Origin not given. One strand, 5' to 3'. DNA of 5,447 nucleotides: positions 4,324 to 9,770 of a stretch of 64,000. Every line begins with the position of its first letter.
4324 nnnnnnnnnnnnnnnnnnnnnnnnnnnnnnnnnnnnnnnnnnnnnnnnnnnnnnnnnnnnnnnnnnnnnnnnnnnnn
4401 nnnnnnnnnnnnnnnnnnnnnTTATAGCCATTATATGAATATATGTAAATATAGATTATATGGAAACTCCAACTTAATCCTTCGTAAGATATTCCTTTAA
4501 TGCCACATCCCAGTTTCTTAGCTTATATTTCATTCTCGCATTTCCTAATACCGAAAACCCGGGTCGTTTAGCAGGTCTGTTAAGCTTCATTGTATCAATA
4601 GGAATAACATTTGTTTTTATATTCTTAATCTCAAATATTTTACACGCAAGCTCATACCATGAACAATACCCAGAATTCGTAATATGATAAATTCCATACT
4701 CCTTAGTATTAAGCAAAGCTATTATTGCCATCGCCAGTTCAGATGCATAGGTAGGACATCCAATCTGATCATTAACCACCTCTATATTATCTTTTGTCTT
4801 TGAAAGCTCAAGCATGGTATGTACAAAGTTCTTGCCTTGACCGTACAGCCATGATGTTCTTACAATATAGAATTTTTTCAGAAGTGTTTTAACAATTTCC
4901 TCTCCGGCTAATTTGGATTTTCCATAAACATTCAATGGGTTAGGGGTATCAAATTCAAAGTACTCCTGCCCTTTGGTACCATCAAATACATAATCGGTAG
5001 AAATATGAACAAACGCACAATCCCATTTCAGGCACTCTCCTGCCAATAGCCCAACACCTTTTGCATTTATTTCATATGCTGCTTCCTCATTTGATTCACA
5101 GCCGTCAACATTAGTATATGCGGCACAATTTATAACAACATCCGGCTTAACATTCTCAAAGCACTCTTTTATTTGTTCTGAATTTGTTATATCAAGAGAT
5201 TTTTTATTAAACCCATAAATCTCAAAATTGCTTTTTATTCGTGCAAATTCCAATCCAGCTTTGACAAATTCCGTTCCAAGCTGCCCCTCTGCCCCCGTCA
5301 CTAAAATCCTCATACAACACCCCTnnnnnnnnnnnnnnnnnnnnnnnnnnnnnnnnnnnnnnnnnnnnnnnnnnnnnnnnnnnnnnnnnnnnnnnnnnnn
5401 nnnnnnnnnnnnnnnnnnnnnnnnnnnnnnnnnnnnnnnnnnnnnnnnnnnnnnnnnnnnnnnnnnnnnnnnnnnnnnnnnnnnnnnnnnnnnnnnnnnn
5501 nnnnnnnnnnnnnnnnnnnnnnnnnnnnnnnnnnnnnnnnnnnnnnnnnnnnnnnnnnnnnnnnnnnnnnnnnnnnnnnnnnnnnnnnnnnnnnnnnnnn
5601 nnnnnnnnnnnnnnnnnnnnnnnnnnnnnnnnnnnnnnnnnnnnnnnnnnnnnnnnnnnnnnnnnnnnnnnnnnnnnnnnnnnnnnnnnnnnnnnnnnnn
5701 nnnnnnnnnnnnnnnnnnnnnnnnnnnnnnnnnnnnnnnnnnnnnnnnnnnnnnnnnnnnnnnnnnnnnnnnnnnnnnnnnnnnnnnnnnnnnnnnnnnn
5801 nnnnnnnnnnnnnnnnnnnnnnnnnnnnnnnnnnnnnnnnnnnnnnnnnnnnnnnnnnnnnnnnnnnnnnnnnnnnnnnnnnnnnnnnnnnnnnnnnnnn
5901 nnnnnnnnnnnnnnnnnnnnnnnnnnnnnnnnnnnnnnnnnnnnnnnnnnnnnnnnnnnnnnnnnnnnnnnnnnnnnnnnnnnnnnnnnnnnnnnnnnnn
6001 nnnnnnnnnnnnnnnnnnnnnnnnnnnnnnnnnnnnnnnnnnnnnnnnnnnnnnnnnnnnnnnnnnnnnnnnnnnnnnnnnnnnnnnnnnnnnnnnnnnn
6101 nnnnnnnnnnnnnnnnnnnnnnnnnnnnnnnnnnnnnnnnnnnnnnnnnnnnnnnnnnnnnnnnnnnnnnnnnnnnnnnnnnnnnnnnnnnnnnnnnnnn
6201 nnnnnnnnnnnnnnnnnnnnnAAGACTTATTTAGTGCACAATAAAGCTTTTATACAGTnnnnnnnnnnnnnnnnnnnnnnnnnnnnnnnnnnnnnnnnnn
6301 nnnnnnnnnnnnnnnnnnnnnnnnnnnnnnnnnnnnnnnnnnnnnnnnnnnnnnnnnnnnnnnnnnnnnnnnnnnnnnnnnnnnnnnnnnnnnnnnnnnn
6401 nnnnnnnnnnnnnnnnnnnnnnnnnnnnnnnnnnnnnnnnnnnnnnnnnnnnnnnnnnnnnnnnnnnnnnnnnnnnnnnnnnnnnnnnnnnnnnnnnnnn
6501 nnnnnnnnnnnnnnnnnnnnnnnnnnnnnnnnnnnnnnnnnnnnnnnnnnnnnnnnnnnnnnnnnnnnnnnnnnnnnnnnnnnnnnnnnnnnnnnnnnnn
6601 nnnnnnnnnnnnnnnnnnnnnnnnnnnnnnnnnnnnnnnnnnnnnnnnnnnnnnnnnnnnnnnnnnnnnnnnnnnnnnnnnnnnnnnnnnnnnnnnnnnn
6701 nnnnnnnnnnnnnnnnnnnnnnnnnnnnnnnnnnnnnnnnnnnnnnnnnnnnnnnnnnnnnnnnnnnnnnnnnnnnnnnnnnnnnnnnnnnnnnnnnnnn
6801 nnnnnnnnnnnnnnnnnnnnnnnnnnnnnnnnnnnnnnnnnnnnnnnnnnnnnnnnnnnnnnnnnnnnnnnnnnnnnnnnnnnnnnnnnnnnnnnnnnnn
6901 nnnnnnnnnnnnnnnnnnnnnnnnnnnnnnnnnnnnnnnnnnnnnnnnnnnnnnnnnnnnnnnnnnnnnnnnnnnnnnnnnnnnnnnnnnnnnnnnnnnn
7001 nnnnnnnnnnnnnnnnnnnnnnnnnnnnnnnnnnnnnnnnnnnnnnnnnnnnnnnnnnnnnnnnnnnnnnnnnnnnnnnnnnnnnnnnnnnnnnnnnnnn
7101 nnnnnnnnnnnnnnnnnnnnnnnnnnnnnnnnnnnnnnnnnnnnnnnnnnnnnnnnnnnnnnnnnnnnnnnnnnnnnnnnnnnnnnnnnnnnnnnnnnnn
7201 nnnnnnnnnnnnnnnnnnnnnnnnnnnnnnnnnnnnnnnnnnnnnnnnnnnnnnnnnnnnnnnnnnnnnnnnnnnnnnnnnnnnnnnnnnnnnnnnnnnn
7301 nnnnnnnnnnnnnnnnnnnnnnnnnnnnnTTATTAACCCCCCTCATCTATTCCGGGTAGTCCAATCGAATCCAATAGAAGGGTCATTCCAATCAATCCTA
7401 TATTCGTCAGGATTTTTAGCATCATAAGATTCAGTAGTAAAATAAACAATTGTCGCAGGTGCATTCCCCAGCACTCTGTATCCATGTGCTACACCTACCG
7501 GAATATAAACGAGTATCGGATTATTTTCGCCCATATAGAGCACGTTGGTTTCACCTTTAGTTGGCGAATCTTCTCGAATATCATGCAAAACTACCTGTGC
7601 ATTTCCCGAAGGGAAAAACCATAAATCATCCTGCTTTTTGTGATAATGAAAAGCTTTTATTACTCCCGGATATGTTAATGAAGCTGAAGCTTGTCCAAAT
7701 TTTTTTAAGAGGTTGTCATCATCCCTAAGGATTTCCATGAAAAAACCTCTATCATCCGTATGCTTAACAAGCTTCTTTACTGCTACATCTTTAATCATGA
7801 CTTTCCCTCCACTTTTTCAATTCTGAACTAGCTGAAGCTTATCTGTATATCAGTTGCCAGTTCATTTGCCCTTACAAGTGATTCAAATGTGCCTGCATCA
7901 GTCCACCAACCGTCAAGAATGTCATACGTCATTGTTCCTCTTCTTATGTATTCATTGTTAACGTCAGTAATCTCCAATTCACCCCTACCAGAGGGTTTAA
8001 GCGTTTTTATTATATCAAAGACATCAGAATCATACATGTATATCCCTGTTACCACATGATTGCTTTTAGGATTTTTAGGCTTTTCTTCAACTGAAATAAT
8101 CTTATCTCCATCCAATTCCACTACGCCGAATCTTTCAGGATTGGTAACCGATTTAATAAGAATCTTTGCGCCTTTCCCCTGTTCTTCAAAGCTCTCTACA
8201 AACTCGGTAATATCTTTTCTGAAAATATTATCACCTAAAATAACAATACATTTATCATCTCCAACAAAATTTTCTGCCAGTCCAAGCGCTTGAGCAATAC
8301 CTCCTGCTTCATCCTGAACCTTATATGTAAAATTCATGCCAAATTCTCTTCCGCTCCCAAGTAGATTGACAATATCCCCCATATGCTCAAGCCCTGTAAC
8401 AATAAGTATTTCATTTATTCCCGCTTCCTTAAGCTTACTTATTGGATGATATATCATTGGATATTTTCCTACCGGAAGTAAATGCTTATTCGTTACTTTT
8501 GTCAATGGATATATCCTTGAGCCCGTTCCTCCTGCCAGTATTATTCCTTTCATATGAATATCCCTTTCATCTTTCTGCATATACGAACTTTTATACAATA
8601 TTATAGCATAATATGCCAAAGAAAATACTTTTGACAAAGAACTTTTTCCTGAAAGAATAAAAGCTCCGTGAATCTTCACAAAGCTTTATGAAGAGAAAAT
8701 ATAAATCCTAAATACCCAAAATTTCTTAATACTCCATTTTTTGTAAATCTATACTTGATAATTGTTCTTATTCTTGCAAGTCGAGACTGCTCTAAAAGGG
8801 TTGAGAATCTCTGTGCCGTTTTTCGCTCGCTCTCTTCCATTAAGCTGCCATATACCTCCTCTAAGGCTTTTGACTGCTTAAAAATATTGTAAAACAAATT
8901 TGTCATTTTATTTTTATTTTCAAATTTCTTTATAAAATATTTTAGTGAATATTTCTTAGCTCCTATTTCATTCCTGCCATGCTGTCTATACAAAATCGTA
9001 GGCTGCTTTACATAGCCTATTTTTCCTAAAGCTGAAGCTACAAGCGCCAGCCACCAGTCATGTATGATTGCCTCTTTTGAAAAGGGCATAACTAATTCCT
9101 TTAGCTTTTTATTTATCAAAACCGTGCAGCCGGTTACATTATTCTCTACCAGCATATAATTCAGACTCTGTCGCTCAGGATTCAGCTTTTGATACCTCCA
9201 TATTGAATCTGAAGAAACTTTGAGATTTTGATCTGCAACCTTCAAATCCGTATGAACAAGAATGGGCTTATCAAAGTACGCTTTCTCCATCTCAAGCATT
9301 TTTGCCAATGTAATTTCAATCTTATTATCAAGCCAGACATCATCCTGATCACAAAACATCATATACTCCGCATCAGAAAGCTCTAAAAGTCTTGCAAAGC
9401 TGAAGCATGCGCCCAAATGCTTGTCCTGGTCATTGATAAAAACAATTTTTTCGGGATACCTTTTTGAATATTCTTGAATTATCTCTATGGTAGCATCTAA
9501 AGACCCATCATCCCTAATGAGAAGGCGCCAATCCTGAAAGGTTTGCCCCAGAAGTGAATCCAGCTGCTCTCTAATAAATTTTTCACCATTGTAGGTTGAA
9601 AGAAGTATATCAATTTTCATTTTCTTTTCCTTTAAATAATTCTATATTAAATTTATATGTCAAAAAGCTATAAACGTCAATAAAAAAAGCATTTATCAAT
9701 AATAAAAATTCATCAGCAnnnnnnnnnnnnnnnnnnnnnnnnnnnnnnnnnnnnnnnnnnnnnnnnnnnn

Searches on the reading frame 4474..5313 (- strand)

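Call 9: search_protein_families(library=pfam, proteins=[window:4474-5313:-], max_evalue=0.00001)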
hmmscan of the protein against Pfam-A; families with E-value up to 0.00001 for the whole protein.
window:4474-5313:- (279 aa): 6 families
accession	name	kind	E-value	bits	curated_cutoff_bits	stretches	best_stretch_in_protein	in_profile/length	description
PF04321.23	RmlD_sub_bind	-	8e-97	324.2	27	1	1-278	1-284/287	RmlD substrate binding domain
PF01370.27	Epimerase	-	1.8e-22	80.4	20.9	1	3-203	1-227/240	NAD dependent epimerase/dehydratase family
PF16363.11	GDP_Man_Dehyd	-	3.9e-13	50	27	1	38-148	57-171/332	GDP-mannose 4,6 dehydratase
PF02719.21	Polysacc_synt_2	-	3.8e-11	43.1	20.2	1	40-144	61-152/293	Polysaccharide biosynthesis protein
PF01073.25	3Beta_HSD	-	1.6e-07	31.1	22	1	39-198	51-226/280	3-beta hydroxysteroid dehydrogenase/isomerase family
PF07993.18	NAD_binding_4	-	2e-07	30.9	20.1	1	45-158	79-209/258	Male sterility protein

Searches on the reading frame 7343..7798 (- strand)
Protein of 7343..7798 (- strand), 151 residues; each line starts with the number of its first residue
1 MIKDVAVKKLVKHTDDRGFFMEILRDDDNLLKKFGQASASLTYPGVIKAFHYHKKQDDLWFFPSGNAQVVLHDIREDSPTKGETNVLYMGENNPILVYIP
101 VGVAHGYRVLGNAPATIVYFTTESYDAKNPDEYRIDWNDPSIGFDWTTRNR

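Call 9: search_protein_families(library=pfam, proteins=[window:7343-7798:-], max_evalue=0.00001)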
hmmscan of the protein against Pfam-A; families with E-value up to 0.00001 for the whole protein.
window:7343-7798:- (151 aa): 2 families
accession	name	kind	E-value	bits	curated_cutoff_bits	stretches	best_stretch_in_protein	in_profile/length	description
PF00908.23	dTDP_sugar_isom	-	3.7e-26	92.3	27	1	2-147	4-153/168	dTDP-4-dehydrorhamnose 3,5-epimerase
PF14667.12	Polysacc_synt_C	-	5e-14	52.8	28.7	1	13-133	1-111/111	Polysaccharide biosynthesis C-terminal domain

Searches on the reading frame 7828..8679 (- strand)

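Call 7: search_protein_families(library=pfam, proteins=[window:7828-8679:-], max_evalue=0.001)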
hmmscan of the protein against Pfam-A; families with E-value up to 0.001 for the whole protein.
window:7828-8679:- (283 aa): 2 families
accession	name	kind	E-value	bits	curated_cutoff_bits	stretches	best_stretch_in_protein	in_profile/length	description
PF00483.29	NTP_transferase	-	1.4e-63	215.2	21.2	1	44-275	1-242/245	Nucleotidyl transferase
PF12804.13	NTP_transf_3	-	2e-11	44.8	27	1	45-170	1-117/160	MobA-like NTP transferase domain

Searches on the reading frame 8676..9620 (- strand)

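Call 7: search_protein_families(library=pfam, proteins=[window:8676-9620:-], max_evalue=0.001)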
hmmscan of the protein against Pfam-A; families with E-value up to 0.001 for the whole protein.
window:8676-9620:- (314 aa): 2 families
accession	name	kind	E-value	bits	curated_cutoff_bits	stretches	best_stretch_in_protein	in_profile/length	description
PF00535.33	Glycos_transf_2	-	2.3e-20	73.6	23.3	1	5-174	2-165/168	Glycosyl transferase family 2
PF10111.15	Glyco_tranf_2_2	-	4.4e-07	30.1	27.3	1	8-146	7-147/276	Glycosyltransferase like family 2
